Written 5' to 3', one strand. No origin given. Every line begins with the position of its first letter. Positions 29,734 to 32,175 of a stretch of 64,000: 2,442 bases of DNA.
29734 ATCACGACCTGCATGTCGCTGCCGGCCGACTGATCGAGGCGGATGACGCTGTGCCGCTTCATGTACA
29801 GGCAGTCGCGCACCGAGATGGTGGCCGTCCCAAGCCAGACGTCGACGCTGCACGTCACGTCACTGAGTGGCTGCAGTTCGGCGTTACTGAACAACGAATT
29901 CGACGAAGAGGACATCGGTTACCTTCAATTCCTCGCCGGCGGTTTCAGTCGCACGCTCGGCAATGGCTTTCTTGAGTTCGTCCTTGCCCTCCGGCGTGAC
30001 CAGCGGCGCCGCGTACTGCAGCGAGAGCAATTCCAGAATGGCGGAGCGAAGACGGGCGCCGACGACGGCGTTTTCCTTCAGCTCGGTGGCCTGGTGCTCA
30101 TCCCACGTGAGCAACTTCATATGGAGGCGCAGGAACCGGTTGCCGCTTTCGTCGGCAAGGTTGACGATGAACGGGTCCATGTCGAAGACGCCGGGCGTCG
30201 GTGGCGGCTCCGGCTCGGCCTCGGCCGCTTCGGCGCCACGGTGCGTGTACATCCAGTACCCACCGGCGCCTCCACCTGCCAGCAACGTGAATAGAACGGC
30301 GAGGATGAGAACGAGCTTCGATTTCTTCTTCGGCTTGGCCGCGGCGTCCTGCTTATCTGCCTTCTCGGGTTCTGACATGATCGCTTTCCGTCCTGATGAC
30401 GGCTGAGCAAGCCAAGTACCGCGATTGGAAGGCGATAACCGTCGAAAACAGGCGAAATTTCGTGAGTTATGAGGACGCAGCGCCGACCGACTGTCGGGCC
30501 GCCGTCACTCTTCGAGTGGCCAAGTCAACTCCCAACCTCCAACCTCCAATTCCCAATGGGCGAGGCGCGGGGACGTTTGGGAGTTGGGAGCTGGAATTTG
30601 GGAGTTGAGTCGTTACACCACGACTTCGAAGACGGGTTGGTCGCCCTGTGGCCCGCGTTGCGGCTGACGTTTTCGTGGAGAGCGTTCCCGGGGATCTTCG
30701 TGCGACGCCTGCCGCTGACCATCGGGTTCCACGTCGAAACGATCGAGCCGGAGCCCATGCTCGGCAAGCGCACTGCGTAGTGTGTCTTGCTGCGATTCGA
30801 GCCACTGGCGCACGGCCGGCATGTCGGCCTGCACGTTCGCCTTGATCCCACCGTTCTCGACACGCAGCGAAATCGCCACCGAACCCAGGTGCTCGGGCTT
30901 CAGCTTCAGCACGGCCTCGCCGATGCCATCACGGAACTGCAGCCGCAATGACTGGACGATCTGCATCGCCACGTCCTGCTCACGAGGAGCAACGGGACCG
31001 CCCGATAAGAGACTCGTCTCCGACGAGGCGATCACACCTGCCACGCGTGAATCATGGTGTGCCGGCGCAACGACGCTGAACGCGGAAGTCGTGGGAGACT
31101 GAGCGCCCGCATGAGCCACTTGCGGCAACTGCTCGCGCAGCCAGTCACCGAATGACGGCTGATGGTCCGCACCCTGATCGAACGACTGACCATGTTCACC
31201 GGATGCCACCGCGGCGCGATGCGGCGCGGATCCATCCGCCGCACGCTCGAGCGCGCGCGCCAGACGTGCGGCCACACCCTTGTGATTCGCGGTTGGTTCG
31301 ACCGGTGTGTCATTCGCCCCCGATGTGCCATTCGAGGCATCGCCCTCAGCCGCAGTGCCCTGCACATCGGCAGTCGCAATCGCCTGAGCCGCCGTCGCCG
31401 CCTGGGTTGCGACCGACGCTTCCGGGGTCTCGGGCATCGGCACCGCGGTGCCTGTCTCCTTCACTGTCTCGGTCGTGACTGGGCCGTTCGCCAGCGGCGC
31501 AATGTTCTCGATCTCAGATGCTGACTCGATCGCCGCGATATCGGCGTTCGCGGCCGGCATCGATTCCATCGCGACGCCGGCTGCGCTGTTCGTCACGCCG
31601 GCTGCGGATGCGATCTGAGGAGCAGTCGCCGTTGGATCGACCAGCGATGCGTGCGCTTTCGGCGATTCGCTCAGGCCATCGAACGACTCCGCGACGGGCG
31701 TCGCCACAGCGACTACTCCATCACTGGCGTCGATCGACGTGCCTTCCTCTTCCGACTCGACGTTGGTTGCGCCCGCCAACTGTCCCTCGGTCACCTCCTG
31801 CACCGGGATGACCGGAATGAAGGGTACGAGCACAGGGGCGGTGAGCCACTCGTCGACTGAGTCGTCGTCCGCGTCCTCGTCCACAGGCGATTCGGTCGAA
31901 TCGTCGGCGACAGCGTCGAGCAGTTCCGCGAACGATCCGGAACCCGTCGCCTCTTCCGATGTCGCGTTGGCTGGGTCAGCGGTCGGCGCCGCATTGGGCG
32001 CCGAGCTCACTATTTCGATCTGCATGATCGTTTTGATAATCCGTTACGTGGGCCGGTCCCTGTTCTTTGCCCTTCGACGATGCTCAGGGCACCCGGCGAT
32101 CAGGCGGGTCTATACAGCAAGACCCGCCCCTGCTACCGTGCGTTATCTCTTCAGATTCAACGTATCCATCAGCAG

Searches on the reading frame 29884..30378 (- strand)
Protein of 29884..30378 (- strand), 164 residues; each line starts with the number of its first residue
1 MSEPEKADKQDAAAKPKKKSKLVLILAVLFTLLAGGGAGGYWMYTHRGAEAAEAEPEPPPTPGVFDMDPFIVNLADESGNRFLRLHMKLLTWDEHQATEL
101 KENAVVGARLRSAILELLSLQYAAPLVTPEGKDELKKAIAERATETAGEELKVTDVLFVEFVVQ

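Call 38: search_protein_families(library=pfam, proteins=[window:29884-30378:-], max_evalue=0.001)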
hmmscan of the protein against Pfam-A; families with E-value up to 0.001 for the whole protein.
window:29884-30378:- (164 aa): 1 family
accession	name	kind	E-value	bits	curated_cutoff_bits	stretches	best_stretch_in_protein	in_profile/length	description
PF03748.19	FliL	-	1.1e-19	71.3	24.6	1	65-164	2-103/103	Flagellar basal body-associated protein FliL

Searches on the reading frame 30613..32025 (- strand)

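Call 38: search_protein_families(library=pfam, proteins=[window:30613-32025:-], max_evalue=0.001)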
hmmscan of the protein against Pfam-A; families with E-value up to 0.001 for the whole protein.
window:30613-32025:- (470 aa): 1 family
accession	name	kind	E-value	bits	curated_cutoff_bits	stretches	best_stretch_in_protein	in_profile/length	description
PF02120.21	Flg_hook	-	2.6e-20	72.5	29.8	1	361-440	5-84/85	Flagellar hook-length control protein FliK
